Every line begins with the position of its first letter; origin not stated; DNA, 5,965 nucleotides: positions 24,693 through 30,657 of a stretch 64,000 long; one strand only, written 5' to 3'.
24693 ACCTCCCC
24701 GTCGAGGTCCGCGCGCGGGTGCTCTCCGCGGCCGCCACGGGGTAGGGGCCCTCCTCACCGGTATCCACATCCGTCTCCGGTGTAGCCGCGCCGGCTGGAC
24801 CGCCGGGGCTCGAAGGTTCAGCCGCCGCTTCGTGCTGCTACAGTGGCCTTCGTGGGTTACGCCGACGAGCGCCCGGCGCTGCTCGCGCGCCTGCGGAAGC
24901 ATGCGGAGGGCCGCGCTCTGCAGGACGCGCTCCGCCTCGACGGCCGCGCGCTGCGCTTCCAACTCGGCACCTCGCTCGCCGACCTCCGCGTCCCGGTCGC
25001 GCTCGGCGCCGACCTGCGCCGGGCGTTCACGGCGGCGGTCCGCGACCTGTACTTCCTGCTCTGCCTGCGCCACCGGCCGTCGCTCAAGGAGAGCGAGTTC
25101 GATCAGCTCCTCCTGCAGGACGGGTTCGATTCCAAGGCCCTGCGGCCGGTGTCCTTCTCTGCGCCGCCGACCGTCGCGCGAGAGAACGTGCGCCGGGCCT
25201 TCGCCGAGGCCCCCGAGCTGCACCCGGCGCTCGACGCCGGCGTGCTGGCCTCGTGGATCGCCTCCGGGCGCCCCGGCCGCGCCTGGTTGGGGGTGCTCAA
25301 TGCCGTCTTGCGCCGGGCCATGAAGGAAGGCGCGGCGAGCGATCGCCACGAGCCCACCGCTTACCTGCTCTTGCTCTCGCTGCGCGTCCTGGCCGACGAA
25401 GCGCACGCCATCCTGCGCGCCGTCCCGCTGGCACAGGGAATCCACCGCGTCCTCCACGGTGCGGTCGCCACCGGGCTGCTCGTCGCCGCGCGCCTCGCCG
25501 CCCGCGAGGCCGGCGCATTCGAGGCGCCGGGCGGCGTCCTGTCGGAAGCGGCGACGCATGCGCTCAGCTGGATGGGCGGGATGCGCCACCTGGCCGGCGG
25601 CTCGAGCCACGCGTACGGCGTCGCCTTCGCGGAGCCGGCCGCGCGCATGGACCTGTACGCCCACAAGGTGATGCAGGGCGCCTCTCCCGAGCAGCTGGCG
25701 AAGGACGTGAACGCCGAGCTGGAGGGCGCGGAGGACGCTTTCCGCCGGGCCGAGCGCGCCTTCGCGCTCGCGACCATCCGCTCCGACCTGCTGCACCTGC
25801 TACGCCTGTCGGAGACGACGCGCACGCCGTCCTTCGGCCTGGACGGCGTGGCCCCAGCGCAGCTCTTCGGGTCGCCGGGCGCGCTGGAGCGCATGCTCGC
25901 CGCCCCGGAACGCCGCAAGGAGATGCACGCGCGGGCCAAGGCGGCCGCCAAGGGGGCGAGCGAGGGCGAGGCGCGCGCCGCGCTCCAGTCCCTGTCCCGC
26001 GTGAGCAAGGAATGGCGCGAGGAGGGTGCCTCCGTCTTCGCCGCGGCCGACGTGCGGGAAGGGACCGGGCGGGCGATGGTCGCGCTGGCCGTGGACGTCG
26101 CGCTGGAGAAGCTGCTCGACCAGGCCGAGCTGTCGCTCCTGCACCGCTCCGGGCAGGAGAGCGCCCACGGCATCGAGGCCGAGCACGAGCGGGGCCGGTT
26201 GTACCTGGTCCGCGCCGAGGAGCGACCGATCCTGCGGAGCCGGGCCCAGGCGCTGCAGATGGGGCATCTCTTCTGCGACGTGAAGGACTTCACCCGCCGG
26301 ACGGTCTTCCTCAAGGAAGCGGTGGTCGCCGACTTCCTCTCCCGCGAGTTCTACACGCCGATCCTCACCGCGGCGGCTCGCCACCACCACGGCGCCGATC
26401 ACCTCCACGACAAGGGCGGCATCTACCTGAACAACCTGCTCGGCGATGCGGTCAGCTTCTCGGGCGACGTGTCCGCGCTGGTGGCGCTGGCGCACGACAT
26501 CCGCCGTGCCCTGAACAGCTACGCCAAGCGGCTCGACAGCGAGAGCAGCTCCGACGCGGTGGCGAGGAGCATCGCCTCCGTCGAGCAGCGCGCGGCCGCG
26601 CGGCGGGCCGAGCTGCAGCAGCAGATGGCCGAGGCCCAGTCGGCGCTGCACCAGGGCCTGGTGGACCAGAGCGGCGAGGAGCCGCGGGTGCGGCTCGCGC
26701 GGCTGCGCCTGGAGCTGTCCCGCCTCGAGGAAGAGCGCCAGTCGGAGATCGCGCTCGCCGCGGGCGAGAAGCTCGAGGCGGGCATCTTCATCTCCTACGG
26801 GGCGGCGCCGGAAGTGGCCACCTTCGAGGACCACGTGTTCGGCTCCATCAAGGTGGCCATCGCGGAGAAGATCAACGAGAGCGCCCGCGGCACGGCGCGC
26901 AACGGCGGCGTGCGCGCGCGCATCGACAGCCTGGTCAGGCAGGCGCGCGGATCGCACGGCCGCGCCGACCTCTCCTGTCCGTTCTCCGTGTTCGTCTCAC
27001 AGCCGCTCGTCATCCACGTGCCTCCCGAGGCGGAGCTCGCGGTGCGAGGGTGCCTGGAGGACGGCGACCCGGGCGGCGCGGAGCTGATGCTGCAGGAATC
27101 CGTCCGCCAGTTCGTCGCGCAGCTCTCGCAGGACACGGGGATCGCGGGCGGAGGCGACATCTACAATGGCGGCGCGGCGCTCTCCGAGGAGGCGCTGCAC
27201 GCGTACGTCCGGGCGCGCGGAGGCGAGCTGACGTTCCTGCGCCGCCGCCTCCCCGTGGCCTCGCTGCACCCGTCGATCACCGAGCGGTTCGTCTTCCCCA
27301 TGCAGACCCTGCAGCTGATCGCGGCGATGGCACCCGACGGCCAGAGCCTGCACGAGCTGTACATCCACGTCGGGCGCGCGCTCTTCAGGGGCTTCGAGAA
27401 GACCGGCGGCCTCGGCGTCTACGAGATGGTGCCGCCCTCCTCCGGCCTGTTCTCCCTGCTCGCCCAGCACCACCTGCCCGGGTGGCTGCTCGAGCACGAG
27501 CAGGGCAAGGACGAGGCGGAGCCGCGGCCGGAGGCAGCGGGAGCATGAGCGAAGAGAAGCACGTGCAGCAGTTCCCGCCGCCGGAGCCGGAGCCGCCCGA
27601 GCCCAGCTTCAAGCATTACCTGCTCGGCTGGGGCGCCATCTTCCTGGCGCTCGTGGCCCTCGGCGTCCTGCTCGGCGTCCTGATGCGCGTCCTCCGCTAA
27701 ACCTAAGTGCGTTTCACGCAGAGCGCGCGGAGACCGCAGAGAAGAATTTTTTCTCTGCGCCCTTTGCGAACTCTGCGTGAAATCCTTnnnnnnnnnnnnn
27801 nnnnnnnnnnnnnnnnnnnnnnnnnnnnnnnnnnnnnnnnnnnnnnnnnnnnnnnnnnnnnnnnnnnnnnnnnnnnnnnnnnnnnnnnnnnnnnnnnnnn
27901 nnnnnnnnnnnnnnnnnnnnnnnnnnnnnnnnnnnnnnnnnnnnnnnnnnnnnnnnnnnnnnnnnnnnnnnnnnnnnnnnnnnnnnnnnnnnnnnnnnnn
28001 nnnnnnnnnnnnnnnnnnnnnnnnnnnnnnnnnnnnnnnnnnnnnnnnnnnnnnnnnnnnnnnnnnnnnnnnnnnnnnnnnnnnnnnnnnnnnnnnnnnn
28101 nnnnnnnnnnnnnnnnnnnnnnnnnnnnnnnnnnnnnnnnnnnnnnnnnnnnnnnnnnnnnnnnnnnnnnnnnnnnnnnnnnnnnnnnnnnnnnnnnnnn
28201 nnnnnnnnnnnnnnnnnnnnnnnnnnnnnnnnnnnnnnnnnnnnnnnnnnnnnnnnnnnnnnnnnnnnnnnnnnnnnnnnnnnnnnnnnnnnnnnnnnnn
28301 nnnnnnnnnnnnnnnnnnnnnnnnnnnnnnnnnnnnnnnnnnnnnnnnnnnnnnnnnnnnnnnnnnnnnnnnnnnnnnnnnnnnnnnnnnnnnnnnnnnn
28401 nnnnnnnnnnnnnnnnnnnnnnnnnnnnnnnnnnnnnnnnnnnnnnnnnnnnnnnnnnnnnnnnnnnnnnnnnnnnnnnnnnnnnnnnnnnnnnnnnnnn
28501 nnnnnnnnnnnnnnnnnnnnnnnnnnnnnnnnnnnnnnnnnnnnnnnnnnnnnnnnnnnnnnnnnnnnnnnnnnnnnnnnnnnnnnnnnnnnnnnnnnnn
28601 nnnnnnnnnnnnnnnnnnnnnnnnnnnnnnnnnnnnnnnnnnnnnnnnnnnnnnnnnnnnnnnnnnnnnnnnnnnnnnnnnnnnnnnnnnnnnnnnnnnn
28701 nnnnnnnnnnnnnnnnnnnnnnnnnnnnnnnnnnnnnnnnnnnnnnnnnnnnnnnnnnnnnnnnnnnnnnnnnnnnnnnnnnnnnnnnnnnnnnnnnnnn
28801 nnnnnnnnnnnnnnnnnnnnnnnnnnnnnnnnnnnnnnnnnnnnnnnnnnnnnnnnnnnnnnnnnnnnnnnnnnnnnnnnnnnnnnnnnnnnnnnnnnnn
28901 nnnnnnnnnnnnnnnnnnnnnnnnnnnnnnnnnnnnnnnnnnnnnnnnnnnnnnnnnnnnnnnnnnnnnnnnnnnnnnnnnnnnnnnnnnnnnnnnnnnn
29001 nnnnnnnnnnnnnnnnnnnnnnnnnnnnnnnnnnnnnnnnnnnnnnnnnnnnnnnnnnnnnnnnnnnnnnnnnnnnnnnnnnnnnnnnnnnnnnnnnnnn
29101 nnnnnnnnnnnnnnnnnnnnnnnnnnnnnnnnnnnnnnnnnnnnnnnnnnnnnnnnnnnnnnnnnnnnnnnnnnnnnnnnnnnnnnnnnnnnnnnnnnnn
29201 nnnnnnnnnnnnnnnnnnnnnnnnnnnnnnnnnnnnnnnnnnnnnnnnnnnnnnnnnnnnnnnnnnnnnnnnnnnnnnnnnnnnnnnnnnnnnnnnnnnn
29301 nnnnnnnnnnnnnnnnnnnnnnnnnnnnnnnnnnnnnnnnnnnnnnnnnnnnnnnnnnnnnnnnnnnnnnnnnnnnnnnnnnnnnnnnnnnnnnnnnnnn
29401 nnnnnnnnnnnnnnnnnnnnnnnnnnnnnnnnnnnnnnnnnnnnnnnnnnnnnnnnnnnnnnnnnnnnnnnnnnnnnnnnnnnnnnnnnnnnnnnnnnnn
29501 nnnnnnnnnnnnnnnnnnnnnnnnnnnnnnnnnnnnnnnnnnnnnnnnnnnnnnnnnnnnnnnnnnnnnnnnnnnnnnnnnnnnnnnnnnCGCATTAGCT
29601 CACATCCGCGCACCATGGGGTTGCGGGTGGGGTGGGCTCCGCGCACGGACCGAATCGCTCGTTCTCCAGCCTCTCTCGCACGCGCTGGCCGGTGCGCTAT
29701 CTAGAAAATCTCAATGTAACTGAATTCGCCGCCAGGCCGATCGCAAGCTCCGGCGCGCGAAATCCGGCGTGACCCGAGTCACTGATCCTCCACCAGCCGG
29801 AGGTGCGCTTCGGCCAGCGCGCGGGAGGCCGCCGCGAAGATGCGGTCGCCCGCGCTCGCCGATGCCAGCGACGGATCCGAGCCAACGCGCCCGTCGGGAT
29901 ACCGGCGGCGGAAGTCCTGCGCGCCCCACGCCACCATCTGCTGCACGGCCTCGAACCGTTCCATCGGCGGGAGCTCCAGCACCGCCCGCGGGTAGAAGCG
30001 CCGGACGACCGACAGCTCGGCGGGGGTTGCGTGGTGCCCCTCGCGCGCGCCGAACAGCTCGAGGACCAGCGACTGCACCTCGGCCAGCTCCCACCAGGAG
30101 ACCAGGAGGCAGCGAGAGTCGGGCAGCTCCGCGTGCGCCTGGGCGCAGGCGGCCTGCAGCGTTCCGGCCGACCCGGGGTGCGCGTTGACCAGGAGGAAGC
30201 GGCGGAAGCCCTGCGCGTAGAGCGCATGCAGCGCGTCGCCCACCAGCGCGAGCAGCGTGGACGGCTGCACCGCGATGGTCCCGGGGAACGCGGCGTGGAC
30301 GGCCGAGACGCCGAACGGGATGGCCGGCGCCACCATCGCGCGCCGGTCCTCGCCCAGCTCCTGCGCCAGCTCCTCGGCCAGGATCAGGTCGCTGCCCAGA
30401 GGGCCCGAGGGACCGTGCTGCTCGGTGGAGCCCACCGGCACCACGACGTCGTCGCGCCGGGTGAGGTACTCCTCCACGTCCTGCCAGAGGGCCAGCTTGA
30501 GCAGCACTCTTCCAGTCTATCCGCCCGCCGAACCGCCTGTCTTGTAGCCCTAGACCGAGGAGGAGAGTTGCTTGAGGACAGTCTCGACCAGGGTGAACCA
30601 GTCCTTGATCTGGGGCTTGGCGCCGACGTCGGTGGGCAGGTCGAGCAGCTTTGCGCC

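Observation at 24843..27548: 901-aa protein with an insertion-split class III nucleotidyl-cyclase-like core and a 470-aa unknown N-terminal region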

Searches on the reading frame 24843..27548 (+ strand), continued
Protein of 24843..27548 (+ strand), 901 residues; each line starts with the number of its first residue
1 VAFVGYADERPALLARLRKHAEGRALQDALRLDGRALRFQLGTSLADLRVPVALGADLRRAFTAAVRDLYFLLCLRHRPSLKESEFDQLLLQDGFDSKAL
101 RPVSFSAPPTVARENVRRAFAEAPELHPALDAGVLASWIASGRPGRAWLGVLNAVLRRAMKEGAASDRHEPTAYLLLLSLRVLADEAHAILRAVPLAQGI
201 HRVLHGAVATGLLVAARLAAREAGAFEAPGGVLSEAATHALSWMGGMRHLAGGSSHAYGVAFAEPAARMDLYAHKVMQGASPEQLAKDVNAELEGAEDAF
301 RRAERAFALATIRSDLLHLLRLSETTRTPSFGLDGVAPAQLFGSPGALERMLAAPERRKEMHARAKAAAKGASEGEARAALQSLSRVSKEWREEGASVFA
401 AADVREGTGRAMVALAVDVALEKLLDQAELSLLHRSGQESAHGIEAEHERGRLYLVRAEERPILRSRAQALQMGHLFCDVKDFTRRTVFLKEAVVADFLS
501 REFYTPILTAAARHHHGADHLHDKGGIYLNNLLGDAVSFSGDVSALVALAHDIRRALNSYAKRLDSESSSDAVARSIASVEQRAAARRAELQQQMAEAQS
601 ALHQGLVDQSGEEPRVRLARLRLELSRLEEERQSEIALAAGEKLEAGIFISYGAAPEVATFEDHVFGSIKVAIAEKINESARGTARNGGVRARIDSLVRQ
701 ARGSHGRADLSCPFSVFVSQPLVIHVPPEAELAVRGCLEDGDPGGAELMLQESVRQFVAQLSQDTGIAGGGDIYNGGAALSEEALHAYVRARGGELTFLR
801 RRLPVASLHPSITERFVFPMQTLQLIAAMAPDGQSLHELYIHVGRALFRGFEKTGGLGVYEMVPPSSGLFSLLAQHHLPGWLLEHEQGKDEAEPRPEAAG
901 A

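Call 61: list_cluster_members(proteins=[P0116, window:24843-27545:+])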
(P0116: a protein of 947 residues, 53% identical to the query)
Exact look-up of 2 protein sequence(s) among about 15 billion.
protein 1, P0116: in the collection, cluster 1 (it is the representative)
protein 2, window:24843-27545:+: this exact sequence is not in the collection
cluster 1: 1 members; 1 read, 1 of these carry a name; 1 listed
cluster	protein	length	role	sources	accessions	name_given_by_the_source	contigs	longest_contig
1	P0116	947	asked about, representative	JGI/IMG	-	class 3 adenylate cyclase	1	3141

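Call 62: search_protein_families(library=padloc, proteins=[window:24843-27545:+], max_evalue=1)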
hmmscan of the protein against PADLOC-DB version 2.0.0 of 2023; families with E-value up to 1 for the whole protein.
window:24843-27545:+ (901 aa): 0 families

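Call 67: search_protein_families(library=pfam, alignment_id=A2, max_evalue=0.1)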
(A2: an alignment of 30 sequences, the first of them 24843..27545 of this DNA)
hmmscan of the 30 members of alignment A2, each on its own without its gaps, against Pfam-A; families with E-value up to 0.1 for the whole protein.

A. member 1, window:24843-27545:+ (901 aa): 0 families

B. families by the number of members that match (of 30 scanned): 11 families
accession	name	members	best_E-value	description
PF21131.3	eEFSec_4th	1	0.018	eEFSec C-terminal RIFT domain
PF08650.15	DASH_Dad4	1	0.022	DASH complex subunit Dad4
PF05636.17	HIGH_NTase1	1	0.027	HIGH Nucleotidyl Transferase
PF00601.24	Flu_NS2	1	0.042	Influenza non-structural protein (NS2)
PF08227.16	DASH_Hsk3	1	0.042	DASH complex subunit Hsk3 like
PF00435.27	Spectrin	1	0.045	Spectrin repeat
PF16740.10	SKA2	1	0.052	Spindle and kinetochore-associated protein 2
PF08673.15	RsbU_N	1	0.063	Phosphoserine phosphatase RsbU, N-terminal domain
PF03460.22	NIR_SIR_ferr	1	0.092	Nitrite/Sulfite reductase ferredoxin-like half domain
PF19220.6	Rod_CreS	1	0.093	Crescentin, rod domain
PF24672.1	DUF7654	1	0.094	Domain of unknown function (DUF7654)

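Call 68: search_protein_families(library=ncbifam, alignment_id=A2, max_evalue=0.1)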
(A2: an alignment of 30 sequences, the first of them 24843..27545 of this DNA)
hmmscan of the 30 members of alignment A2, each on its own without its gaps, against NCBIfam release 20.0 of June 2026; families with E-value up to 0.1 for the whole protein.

A. member 1, window:24843-27545:+ (901 aa): 0 families

B. families by the number of members that match (of 30 scanned): 7 families
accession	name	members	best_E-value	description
NF000010.1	AAC_2p_Ib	1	0.0012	aminoglycoside N-acetyltransferase AAC(2')-Ib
NF006543.0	PRK09039.1-2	1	0.0044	peptidoglycan -binding protein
NF007542.0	PRK10157.1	1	0.0086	FAD-dependent oxidoreductase FixC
NF011888.0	PRK15361.1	1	0.061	SPI-2 type III secretion system translocon protein SseD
NF000846.0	PRK00071.2-5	1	0.064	nicotinate-nucleotide adenylyltransferase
TIGR01843.1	type_I_hlyD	1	0.072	HlyD family type I secretion periplasmic adaptor subunit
TIGR03843.1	TIGR03843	1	0.088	SCO1664 family protein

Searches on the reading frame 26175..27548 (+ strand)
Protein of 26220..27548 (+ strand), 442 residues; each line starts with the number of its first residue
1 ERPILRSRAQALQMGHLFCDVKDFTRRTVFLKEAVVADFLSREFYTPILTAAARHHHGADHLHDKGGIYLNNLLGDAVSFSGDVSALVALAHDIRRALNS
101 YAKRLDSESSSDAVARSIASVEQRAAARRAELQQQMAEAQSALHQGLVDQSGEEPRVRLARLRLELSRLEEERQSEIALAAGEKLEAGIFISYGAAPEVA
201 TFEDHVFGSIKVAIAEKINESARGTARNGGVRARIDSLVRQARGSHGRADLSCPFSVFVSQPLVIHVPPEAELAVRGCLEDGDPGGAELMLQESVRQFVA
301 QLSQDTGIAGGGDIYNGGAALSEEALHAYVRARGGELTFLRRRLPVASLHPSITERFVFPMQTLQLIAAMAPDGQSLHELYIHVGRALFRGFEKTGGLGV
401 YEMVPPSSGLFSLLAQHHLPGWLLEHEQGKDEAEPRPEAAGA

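Call 3: search_protein_families(library=pfam, proteins=[window:26220-27548:+], max_evalue=10)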
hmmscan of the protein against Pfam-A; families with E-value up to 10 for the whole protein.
window:26220-27548:+ (442 aa): 1 family
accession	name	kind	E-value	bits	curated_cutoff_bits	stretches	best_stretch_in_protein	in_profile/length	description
PF03194.20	LUC7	-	0.11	12.6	33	1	87-175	89-174/246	LUC7 N_terminus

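Call 23: predict_structure(alignment_id=A3)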
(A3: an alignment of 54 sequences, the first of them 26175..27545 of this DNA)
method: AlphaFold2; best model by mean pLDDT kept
length: 457 residues; sequences in the alignment: 54
mean_pLDDT: 87.8   pTM: 0.84
mean pLDDT of the five models: 87.8, 87.6, 87.2, 86.7, 85.4
residues with pLDDT >= 90: 312; 70-90: 90; 50-70: 30; < 50: 25
segments of 3 or more residues with pLDDT < 50: 1-9, 11-13, 20-22, 74-79, 455-457
pLDDT, mean of each block of 10 residues (from residue 1): 47 51 74 87 74 90 94 52 89 96 96 89 77 94 98 95 86 94 89 77 96 94 93 96 93 96 96 91 94 96 95 88 78 97 95 96 98 97 90 97 85 95 97 96 80 50
secondary structure, 60 per line:
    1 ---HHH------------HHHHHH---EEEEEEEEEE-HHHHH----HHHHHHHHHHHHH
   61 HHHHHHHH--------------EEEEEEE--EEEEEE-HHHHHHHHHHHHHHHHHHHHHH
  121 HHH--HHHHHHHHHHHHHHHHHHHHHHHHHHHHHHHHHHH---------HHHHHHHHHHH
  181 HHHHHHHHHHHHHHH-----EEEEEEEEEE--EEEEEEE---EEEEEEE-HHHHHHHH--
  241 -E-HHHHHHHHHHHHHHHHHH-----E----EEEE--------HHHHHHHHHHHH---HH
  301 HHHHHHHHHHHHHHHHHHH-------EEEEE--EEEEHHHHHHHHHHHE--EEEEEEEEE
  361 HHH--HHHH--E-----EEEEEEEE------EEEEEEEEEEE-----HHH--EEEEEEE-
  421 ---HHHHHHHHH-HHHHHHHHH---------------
elements in order: H19-24 E28-37 H39-43 H48-68 E83-89 E92-97 H99-123 H126-160 H170-195 E201-210 E213-219 E223-229 H231-238 H244-261 E272-275 H284-295 H299-319 E327-331 E334-337 H338-348 E352-360 H366-369 E378-385 E392-402 E413-419 H424-432 H434-442

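Call 60: fold_search(model_id=the predicted structure, library=pdb)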
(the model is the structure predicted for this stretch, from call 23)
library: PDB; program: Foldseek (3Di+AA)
matches with E <= 10: 500; with E <= 0.001: 38
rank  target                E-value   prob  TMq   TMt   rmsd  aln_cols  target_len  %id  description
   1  1wc4_B                6.5e-06  1.00  0.25  0.54  10.7       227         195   14  Soluble adenylyl cyclase CyaC from S. platensis in complex with alpha, beta-methylene-ATP and Europium (released 2004-12-20)
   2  1wc3_B                7.7e-06  1.00  0.24  0.52   7.2       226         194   15  Soluble adenylyl cyclase CyaC from S. platensis in complex with alpha, beta-methylene-ATP and Strontium (released 2004-12-20)
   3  1wc0_A                1.5e-05  1.00  0.24  0.49   5.4       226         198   15  Soluble adenylyl cyclase CyaC from S. platensis in complex with alpha, beta-methylene-ATP (released 2004-12-20)
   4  1wc0_B                2.0e-05  1.00  0.25  0.55   4.8       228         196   15  Soluble adenylyl cyclase CyaC from S. platensis in complex with alpha, beta-methylene-ATP (released 2004-12-20)
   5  1wc1_B                2.6e-05  1.00  0.24  0.51  14.1       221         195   16  Soluble adenylyl cyclase CyaC from S. platensis in complex with Rp- ATPalphaS (released 2004-12-20)
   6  2bw7_B                3.3e-05  1.00  0.22  0.47  10.9       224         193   15  A novel mechanism for adenylyl cyclase inhibition from the crystal structure of its complex with catechol estrogen (released 2005-07-20)
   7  5nby                  6.0e-05  1.00  0.22  0.29  14.8       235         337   15  Structure of a bacterial light-regulated adenylyl cylcase (released 2017-04-05)
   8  5mbk                  6.0e-05  1.00  0.22  0.29  14.8       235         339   15  Structure of a bacterial light-regulated adenylyl cylcase (released 2017-04-05)
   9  2w01_B                7.1e-05  1.00  0.24  0.53  11.2       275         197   11  Crystal structure of the guanylyl cyclase Cya2 (released 2008-09-30)
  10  5mbb_A                7.6e-05  1.00  0.23  0.30  15.3       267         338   14  Structure of a bacterial light-regulated adenylyl cylcase (released 2017-04-05)
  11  5mbg                  9.5e-05  1.00  0.21  0.47  14.7       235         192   15  Structure of a bacterial light-regulated adenylyl cyclase (released 2017-04-05)
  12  4yus                  1.1e-04  1.00  0.29  0.37  15.9       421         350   10  Crystal structure of photoactivated adenylyl cyclase of a cyanobacteriaOscillatoria acuminata in hexagonal form (released 2016-06-01)
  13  5mbe_B                1.1e-04  1.00  0.21  0.28  15.0       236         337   15  Structure of a bacterial light-regulated adenylyl cylcase (released 2017-04-05)
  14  5mbb_B                1.1e-04  1.00  0.22  0.29  14.9       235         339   15  Structure of a bacterial light-regulated adenylyl cylcase (released 2017-04-05)
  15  5m2a_B                1.1e-04  1.00  0.23  0.30  15.2       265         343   14  Structure of a bacterial light-regulated adenylyl cylcase (released 2017-04-05)
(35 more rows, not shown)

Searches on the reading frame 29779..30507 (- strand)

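Call 17: search_protein_families(library=pfam, proteins=[window:29779-30507:-], max_evalue=0.01)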
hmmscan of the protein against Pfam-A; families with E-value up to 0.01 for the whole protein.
window:29779-30507:- (242 aa): 1 family
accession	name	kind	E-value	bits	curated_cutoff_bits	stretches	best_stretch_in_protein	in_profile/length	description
PF02633.19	Creatininase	-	9.9e-58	195.8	31.3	1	8-234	5-237/238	Creatinine amidohydrolase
